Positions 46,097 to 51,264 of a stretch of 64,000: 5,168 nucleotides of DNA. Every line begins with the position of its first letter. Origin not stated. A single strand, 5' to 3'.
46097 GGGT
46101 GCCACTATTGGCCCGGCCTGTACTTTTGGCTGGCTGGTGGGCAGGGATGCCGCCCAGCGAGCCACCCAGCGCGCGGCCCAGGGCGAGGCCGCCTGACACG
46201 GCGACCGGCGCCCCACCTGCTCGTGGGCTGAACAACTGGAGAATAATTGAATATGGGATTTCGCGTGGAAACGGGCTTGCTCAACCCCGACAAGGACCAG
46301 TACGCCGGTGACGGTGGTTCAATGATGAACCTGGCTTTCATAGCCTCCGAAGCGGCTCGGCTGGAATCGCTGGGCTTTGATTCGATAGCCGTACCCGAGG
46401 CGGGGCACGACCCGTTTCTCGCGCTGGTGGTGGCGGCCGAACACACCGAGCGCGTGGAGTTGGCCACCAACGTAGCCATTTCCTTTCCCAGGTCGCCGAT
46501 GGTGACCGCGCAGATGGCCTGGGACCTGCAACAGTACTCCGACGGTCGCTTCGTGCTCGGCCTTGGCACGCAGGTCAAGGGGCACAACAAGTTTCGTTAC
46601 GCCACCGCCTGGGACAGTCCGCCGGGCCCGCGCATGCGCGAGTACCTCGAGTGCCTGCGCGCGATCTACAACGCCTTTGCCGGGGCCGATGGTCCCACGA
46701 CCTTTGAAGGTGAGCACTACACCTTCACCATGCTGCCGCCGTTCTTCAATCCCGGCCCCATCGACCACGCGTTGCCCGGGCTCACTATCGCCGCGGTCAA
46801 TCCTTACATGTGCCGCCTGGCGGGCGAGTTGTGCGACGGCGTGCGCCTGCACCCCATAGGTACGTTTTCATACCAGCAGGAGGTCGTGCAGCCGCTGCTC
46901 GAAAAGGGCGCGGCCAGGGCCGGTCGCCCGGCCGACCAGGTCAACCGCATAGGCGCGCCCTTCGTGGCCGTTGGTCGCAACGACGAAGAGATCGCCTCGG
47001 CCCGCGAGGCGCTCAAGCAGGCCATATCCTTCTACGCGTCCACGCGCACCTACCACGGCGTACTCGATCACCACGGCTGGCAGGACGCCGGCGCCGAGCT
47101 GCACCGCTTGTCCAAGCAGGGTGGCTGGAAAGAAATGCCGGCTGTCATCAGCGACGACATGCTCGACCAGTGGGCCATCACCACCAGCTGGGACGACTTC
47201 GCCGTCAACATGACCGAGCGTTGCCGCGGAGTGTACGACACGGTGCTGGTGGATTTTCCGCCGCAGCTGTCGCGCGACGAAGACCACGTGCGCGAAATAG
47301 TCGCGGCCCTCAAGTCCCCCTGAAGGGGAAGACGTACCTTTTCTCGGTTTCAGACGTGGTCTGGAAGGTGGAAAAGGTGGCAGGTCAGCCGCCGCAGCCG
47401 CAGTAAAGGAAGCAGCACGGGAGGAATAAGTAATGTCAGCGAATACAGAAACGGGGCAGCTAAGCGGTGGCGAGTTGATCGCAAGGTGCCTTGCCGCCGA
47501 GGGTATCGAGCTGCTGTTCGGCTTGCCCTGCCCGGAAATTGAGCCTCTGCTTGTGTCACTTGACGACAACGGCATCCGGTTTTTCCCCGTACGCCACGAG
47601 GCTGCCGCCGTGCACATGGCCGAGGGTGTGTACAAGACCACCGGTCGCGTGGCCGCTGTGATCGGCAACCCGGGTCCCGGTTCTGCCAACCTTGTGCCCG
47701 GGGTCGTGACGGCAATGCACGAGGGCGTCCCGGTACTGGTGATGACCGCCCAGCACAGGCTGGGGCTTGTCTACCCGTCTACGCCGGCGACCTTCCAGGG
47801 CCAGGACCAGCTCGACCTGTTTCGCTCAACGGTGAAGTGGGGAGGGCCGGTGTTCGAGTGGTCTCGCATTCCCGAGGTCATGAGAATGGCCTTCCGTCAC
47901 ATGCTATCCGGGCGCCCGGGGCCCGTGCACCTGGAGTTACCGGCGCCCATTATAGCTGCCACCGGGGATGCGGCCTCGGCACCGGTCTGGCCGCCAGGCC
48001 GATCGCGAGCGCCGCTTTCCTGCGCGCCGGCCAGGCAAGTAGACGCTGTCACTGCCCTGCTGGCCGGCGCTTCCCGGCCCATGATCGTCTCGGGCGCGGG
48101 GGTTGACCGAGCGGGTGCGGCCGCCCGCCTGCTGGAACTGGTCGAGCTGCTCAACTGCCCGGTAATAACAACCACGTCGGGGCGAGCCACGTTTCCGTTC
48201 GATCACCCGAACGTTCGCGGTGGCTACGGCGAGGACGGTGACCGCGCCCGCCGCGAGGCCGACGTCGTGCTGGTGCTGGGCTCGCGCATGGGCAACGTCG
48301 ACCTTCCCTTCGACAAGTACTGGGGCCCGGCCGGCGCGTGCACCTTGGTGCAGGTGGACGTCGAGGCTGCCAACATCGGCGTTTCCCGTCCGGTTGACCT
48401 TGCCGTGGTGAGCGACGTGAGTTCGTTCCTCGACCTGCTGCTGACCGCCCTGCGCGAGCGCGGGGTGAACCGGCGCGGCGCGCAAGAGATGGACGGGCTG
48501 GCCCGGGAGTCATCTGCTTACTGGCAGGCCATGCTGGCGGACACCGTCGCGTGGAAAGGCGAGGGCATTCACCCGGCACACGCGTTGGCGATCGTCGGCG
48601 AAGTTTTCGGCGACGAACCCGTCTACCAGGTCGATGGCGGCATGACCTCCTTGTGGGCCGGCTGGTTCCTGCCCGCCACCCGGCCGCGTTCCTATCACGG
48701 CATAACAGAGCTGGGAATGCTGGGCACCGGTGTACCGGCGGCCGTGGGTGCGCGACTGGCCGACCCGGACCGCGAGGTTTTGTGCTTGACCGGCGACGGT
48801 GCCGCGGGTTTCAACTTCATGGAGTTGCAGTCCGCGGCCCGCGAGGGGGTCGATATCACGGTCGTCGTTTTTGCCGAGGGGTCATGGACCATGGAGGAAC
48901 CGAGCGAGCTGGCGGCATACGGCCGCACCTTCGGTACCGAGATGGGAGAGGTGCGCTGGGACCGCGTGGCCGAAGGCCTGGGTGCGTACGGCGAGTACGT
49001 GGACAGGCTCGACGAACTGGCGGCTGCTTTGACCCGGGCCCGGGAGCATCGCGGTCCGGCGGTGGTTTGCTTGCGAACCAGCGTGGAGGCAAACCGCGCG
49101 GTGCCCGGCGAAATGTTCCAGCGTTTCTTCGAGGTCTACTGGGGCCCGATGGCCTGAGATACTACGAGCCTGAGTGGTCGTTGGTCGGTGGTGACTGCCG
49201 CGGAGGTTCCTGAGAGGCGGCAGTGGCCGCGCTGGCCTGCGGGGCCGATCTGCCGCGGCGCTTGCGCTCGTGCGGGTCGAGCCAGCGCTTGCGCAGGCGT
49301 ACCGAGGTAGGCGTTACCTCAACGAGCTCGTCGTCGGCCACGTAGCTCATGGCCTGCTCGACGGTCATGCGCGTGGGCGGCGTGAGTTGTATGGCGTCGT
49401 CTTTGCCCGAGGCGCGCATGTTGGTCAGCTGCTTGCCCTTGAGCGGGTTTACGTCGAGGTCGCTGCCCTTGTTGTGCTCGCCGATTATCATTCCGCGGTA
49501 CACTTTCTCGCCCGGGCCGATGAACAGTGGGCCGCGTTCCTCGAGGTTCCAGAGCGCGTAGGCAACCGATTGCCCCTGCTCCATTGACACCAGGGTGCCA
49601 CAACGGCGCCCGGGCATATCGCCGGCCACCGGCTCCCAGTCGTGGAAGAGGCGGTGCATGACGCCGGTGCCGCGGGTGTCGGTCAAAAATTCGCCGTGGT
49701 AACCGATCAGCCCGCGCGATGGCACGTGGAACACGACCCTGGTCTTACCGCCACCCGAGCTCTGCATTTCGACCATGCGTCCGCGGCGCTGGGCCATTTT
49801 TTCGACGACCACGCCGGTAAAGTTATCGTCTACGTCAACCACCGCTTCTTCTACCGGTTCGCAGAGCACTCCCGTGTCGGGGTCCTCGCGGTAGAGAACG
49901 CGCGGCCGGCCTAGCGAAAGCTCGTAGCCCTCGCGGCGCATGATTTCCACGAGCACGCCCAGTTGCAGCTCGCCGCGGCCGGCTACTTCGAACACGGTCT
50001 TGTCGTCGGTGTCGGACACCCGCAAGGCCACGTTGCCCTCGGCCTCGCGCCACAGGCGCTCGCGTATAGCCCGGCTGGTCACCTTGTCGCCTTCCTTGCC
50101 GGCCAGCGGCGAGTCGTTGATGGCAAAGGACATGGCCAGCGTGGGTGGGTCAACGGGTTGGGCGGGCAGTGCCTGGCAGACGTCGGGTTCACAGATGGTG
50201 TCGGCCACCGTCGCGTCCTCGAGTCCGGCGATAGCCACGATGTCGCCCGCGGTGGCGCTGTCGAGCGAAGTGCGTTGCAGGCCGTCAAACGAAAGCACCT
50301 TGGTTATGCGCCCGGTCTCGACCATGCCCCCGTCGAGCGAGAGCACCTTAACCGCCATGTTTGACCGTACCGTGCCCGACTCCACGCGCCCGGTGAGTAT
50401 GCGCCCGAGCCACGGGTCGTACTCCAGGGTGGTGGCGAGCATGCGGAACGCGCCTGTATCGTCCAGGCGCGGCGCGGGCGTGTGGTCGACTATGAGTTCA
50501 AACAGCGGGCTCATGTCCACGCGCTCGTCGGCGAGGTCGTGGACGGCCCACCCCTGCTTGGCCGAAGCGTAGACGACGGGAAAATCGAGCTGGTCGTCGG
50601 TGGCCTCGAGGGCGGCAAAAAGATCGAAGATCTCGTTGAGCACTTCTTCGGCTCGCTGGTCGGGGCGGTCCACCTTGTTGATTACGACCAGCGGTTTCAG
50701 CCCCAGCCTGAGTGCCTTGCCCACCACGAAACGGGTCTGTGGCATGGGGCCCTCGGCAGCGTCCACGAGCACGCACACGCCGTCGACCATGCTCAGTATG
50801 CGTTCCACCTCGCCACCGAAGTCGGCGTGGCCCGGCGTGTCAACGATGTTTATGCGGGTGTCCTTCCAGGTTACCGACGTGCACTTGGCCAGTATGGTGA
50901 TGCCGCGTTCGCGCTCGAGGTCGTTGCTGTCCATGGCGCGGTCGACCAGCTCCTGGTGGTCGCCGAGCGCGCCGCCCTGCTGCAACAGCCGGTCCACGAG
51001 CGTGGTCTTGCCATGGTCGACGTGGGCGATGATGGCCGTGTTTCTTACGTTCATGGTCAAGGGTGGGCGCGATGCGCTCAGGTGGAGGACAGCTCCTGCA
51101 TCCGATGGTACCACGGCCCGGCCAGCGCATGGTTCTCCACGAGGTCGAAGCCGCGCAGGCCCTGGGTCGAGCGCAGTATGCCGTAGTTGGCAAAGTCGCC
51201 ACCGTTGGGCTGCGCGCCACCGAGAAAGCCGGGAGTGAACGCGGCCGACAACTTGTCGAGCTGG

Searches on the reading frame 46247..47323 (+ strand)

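Call 67: search_protein_families(library=pfam, proteins=[window:46247-47323:+], max_evalue=0.00001)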
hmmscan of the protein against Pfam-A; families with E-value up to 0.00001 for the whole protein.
window:46247-47323:+ (358 aa): 1 family
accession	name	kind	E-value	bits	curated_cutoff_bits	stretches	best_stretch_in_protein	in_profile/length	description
PF00296.26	Bac_luciferase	-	1.7e-55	189.1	27.9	1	24-321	19-303/314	Luciferase-like monooxygenase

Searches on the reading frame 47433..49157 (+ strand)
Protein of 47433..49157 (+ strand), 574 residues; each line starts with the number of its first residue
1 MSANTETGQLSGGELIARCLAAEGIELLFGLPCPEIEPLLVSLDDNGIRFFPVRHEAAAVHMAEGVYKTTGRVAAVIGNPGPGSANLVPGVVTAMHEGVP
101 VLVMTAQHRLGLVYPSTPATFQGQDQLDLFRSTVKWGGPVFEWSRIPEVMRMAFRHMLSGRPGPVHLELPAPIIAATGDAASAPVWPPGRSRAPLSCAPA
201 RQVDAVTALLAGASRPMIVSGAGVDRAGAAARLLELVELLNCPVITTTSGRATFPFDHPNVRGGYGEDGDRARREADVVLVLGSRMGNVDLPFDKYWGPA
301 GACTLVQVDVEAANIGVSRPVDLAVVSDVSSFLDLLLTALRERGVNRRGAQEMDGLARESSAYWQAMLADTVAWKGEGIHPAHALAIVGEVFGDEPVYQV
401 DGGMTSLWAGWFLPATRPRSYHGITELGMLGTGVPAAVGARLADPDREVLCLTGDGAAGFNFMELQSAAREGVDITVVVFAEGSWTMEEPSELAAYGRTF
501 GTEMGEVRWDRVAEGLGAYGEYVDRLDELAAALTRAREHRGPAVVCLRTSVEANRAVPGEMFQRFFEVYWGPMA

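Call 67: search_protein_families(library=pfam, proteins=[window:47433-49157:+], max_evalue=0.00001)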
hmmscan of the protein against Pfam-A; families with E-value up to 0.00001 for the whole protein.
window:47433-49157:+ (574 aa): 3 families
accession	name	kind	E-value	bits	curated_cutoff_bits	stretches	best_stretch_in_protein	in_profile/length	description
PF02775.26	TPP_enzyme_C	-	5.3e-32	111.2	21.9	1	401-545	1-149/151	Thiamine pyrophosphate enzyme, C-terminal TPP binding domain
PF02776.23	TPP_enzyme_N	-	2.3e-29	102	26.8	1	11-118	2-107/119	Thiamine pyrophosphate enzyme, N-terminal TPP binding domain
PF00205.28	TPP_enzyme_M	-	4.8e-28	98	30.4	1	203-334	1-135/137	Thiamine pyrophosphate enzyme, central domain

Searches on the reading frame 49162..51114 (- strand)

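Call 67: search_protein_families(library=pfam, proteins=[window:49162-51114:-], max_evalue=0.00001)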
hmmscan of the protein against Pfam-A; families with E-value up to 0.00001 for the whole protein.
window:49162-51114:- (650 aa): 5 families
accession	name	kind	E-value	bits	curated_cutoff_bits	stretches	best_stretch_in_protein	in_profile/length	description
PF00009.33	GTP_EFTU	-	2.2e-57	194.1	26.5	1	22-210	2-184/188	Elongation factor Tu GTP binding domain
PF21018.2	BipA_C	-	1.6e-47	160.2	23.8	1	506-613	2-109/110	TypA/BipA C-terminal domain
PF00679.30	EFG_C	-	9.3e-23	80.5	27.9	1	416-501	1-86/89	Elongation factor G C-terminus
PF03144.31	GTP_EFTU_D2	-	2.5e-14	53.9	30.3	1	237-308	1-73/73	Elongation factor Tu domain 2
PF22042.2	EF-G_D2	-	4.5e-09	36.7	27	1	230-309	9-83/84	Elongation factor G domain 2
